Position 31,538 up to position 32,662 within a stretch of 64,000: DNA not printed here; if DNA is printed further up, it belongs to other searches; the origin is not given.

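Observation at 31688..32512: DnaQ-like exonuclease with a C-terminal WYL sensor domain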

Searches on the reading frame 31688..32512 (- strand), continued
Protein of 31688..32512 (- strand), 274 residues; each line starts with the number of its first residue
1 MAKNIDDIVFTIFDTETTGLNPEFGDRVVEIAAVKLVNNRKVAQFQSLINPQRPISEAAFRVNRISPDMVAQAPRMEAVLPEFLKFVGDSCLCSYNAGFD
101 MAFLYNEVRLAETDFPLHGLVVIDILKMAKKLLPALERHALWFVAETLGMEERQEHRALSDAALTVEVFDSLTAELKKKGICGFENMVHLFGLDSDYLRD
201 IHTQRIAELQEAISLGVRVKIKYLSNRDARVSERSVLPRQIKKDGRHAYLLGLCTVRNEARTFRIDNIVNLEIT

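Call 60: find_homologous_proteins(query=L007:7998-8615:+, max_evalue=1e-20)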
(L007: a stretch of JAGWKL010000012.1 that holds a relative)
Query L007:7998-8615:+ (206 aa): 617 proteins with E <= 1e-20 among 1114 candidates; the best 120 are listed.
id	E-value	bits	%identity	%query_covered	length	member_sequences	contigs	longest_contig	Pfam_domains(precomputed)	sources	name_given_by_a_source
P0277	7.8e-131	451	100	100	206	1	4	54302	PF00929.32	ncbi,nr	ncbi:MAG: 3'-5' exonuclease [Candidatus Omnitrophica bacterium]|nr:3'-5' exonuclease [Candidatus Omn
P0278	1.1e-114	399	86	100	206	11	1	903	PF00929.32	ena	-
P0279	1.9e-112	391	84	100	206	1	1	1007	PF00929.32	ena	-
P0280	5.0e-112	390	85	100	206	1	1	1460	PF00929.32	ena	-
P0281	5.3e-112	390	84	100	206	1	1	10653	PF00929.32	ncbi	-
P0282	6.9e-112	390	84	100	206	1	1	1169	PF00929.32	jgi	jgi:DNA polymerase III epsilon subunit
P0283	9.3e-112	389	85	100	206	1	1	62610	PF00929.32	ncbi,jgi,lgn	-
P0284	1.8e-111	388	84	100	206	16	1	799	PF00929.32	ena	-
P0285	1.8e-111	388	84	100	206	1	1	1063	PF00929.32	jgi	jgi:DNA polymerase III epsilon subunit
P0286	1.8e-111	388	85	100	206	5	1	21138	PF00929.32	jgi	jgi:DNA polymerase III epsilon subunit family exonuclease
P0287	3.3e-111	387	83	100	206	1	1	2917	PF00929.32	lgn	-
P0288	3.5e-111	387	83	100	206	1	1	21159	PF00929.32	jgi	jgi:DNA polymerase III epsilon subunit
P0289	3.5e-111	387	84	100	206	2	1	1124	PF00929.32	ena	-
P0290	4.8e-111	387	84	100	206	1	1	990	PF00929.32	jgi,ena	-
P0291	4.8e-111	387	83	100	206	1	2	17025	PF00929.32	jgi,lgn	-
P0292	6.4e-111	386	83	100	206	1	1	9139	PF00929.32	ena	-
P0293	6.5e-111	386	84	100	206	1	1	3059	PF00929.32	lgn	-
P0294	6.6e-111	386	84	100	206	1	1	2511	PF00929.32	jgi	jgi:DNA polymerase-3 subunit alpha (Gram-positive type)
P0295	6.9e-111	386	85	100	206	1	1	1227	PF00929.32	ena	-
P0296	9.0e-111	386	83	100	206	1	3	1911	PF00929.32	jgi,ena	jgi:DNA polymerase III epsilon subunit family exonuclease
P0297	9.1e-111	386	84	100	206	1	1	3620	PF00929.32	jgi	jgi:DNA polymerase III epsilon subunit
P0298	1.2e-110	385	84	100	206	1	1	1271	PF00929.32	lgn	-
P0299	1.3e-110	385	83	100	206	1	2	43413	PF00929.32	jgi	-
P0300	1.3e-110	385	84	100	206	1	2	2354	PF00929.32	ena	-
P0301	1.3e-110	385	83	100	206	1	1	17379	PF00929.32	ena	-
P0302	1.7e-110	385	83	100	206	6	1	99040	PF00929.32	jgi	jgi:DNA polymerase III epsilon subunit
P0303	2.5e-110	384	84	100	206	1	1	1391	PF00929.32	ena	-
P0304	4.2e-110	384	84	100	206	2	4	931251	PF00929.32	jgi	jgi:DNA polymerase III epsilon subunit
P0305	5.1e-110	383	84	100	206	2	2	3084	PF00929.32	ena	-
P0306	6.2e-110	383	84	100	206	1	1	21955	PF00929.32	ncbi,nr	ncbi:MAG: 3'-5' exonuclease [Candidatus Omnitrophica bacterium]|nr:3'-5' exonuclease [Candidatus Omn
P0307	6.2e-110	383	82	100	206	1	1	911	PF00929.32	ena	-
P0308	6.3e-110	383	84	100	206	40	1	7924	PF00929.32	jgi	-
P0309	1.2e-109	382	83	100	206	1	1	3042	PF00929.32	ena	-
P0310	1.2e-109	382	83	100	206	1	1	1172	PF00929.32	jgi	jgi:DNA polymerase III epsilon subunit family exonuclease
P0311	1.2e-109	382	83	100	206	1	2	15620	PF00929.32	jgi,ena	-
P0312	1.3e-109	382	82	100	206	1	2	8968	PF00929.32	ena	-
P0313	1.6e-109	382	82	100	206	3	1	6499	PF00929.32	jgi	jgi:DNA polymerase III epsilon subunit family exonuclease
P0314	1.7e-109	382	83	100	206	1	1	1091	PF00929.32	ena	-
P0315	1.7e-109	382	83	100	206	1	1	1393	PF00929.32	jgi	jgi:DNA polymerase III epsilon subunit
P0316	2.2e-109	381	82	100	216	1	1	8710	PF00929.32,PF01612.27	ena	-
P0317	2.3e-109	381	83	100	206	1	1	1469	PF00929.32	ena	-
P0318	2.3e-109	381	83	100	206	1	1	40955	PF00929.32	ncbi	-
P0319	2.5e-109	381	83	100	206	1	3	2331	PF00929.32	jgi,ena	-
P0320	3.1e-109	381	83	100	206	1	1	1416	PF00929.32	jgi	jgi:DNA polymerase III epsilon subunit family exonuclease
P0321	3.1e-109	381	82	100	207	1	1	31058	PF00929.32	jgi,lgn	-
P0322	3.2e-109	381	83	100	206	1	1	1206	PF00929.32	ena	-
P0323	3.7e-109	381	83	100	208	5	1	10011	PF00929.32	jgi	jgi:DNA polymerase III epsilon subunit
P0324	4.3e-109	380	83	100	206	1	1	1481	PF00929.32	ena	-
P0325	6.0e-109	380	83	100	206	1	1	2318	PF00929.32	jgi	-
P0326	1.1e-108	379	82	100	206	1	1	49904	PF00929.32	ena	-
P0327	1.2e-108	379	83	100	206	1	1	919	PF00929.32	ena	-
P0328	1.2e-108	379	82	100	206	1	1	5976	PF00929.32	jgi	-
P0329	1.6e-108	379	83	100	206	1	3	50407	PF00929.32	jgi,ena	-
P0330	2.2e-108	378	83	100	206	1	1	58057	PF00929.32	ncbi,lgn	-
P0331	3.0e-108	378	83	100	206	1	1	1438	PF00929.32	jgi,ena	-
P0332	4.1e-108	377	83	100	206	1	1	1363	PF00929.32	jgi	jgi:DNA polymerase III epsilon subunit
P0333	5.6e-108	377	82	100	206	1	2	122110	PF00929.32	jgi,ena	-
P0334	7.6e-108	376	83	100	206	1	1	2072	PF00929.32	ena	-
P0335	7.8e-108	376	81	100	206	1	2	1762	PF00929.32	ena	-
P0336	8.0e-108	376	80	100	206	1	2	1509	PF00929.32,PF01612.27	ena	-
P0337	8.2e-108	376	81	100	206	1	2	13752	PF00929.32,PF01612.27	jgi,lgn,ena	jgi:DNA polymerase III epsilon subunit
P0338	8.2e-108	376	82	100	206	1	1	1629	PF00929.32,PF01612.27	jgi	-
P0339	1.1e-107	376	83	100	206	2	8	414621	PF00929.32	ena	-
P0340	1.1e-107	376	81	100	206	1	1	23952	PF00929.32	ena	-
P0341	1.1e-107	376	81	100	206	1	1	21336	PF00929.32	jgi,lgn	-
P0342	1.3e-107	376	80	100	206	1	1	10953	PF00929.32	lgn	-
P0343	2.0e-107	375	82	100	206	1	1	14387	PF00929.32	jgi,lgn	-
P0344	2.1e-107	375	81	100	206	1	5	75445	PF00929.32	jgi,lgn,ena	-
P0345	2.1e-107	375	82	100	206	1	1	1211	PF00929.32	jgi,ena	-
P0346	2.1e-107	375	83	100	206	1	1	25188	PF00929.32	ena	-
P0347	2.5e-107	375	82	100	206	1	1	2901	PF00929.32,PF01612.27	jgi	jgi:DNA polymerase III epsilon subunit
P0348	2.8e-107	374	83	100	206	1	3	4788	PF00929.32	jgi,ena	-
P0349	4.0e-107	374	80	100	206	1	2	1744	PF00929.32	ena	-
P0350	5.5e-107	374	82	100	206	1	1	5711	PF00929.32,PF01612.27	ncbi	-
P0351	7.2e-107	373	82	100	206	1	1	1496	PF00929.32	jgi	-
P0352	7.9e-107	373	81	100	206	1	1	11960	PF00929.32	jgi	jgi:DNA polymerase III epsilon subunit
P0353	8.0e-107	373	80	100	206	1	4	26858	PF00929.32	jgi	jgi:DNA polymerase III epsilon subunit family exonuclease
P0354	8.6e-107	373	80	100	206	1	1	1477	PF00929.32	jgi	jgi:DNA polymerase III epsilon subunit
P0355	1.1e-106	372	81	100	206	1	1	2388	PF00929.32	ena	-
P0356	1.4e-106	372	81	100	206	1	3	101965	PF00929.32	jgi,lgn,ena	jgi:DNA polymerase-3 subunit alpha (Gram-positive type)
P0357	2.0e-106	372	82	100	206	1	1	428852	PF00929.32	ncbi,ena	-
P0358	2.0e-106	372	81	100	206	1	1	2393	PF00929.32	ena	-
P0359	2.4e-106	371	80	100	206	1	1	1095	PF00929.32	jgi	-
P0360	2.7e-106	371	81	100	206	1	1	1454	PF00929.32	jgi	jgi:DNA polymerase-3 subunit alpha (Gram-positive type)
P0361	2.7e-106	371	80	100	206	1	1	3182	PF00929.32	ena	-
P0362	3.3e-106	371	81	100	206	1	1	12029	PF00929.32,PF01612.27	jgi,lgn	-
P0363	1.5e-105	369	80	100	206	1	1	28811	PF00929.32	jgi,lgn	-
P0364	1.5e-105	369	81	100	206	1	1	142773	PF00929.32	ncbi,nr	ncbi:MAG: 3'-5' exonuclease [Candidatus Omnitrophica bacterium]|nr:3'-5' exonuclease [Candidatus Omn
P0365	2.3e-105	368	82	100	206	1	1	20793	PF00929.32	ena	-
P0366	5.0e-105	367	80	100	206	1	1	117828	PF00929.32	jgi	jgi:DNA polymerase-3 subunit alpha (Gram-positive type)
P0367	8.3e-105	366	80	100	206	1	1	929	PF00929.32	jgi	jgi:DNA polymerase III epsilon subunit family exonuclease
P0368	8.4e-105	366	79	100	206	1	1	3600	PF00929.32,PF01612.27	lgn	-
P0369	1.2e-104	366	80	100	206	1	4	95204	PF00929.32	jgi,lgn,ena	-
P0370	1.3e-104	366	79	100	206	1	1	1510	PF00929.32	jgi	jgi:DNA polymerase III epsilon subunit family exonuclease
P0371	1.4e-104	366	79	100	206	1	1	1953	PF00929.32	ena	-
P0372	1.5e-104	366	79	100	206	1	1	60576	PF00929.32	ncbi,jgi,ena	jgi:DNA polymerase-3 subunit alpha (Gram-positive type)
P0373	1.8e-104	365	78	100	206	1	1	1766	PF00929.32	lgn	-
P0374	2.2e-104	365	82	100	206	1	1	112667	PF00929.32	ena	-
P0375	3.7e-104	364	80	100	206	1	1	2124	PF00929.32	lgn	-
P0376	4.8e-104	364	79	100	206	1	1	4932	PF00929.32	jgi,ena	-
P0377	9.7e-104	363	80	100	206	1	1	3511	PF00929.32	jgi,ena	-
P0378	1.0e-103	363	80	100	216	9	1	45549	PF00929.32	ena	-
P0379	1.0e-103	363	80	100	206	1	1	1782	PF00929.32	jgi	jgi:DNA polymerase III epsilon subunit family exonuclease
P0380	1.8e-103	362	79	100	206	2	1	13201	PF00929.32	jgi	-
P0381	2.3e-103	362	78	100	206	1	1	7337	PF00929.32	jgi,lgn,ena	-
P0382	2.9e-103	361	79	100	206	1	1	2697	PF00929.32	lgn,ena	-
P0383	4.5e-103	361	79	100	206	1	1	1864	PF00929.32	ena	-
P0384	6.1e-103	360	79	100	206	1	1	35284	PF00929.32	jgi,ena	-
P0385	8.7e-103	360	78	100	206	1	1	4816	PF00929.32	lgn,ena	-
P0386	1.7e-102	359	78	100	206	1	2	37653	PF00929.32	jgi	jgi:DNA polymerase III epsilon subunit family exonuclease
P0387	2.1e-102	359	82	96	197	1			PF00929.32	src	-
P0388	3.9e-102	358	78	100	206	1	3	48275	PF00929.32,PF13482.13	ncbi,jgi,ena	-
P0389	4.7e-102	357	78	100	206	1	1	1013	PF00929.32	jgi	jgi:DNA polymerase III epsilon subunit family exonuclease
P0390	1.2e-101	356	79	100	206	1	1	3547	PF00929.32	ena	-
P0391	2.8e-101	355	78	100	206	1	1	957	PF00929.32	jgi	jgi:DNA polymerase III epsilon subunit family exonuclease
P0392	4.4e-101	354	77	100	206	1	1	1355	PF00929.32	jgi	jgi:DNA polymerase III epsilon subunit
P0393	3.1e-99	348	79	94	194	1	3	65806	PF00929.32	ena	-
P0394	7.5e-99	347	79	96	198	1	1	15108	PF00929.32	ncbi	-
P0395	2.3e-94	332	72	100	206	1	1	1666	PF00929.32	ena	-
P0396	1.1e-92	327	74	100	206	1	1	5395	PF00929.32,PF13482.13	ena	-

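Call 80: fold_search(model_id=the predicted structure, library=viral)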
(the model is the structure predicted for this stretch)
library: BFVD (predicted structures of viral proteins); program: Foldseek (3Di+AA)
matches with E <= 10: 1312; with E <= 0.001: 102
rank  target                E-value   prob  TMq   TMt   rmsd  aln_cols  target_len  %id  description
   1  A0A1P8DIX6            2.8e-13  1.00  0.59  0.79   2.9       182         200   28  (no name in the UniProt tables at hand)
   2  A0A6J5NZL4            1.1e-11  1.00  0.54  0.81   2.7       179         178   26  DnaQ DNA polymerase III, epsilon subunit and related 3'-5' exonucleases [uncultured Caudovirales phage]
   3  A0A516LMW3            3.3e-11  1.00  0.56  0.36   9.1       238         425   21  (no name in the UniProt tables at hand)
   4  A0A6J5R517            4.7e-11  1.00  0.47  0.50   5.1       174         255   25  DnaQ DNA polymerase III, epsilon subunit and related 3'-5' exonucleases [uncultured Caudovirales phage]
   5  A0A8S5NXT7            1.1e-10  1.00  0.50  0.45   5.8       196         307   26  DNA polymerase III subunit alpha [Siphoviridae sp. ct6bb17]
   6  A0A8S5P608            1.4e-10  1.00  0.56  0.79   2.4       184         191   22  DNA polymerase III subunit alpha [Siphoviridae sp. ctsUY14]
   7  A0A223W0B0            2.2e-10  1.00  0.51  0.53  10.4       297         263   21  Polymerase epsilon subunit [Agrobacterium phage Atu_ph07]
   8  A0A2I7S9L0            3.3e-10  1.00  0.55  0.56   3.3       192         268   23  (no name in the UniProt tables at hand)
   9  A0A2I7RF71            4.4e-10  1.00  0.54  0.60   4.2       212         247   20  (no name in the UniProt tables at hand)
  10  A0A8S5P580            4.7e-10  1.00  0.57  0.35   1.7       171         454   20  DNA polymerase III subunit alpha [Siphoviridae sp. ct3yx7]
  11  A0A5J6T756            1.1e-09  1.00  0.55  0.65   9.5       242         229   19  (no name in the UniProt tables at hand)
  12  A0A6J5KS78            1.4e-09  1.00  0.54  0.12   2.8       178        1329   23  DNA-directed DNA polymerase [uncultured Caudovirales phage]
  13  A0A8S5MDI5            1.5e-09  1.00  0.53  0.72   2.9       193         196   21  DEDDh [Siphoviridae sp. ctYh54]
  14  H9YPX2                2.2e-09  1.00  0.42  0.25  19.3       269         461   22  (no name in the UniProt tables at hand)
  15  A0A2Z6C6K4            2.5e-09  1.00  0.54  0.34   3.2       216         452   16  (no name in the UniProt tables at hand)
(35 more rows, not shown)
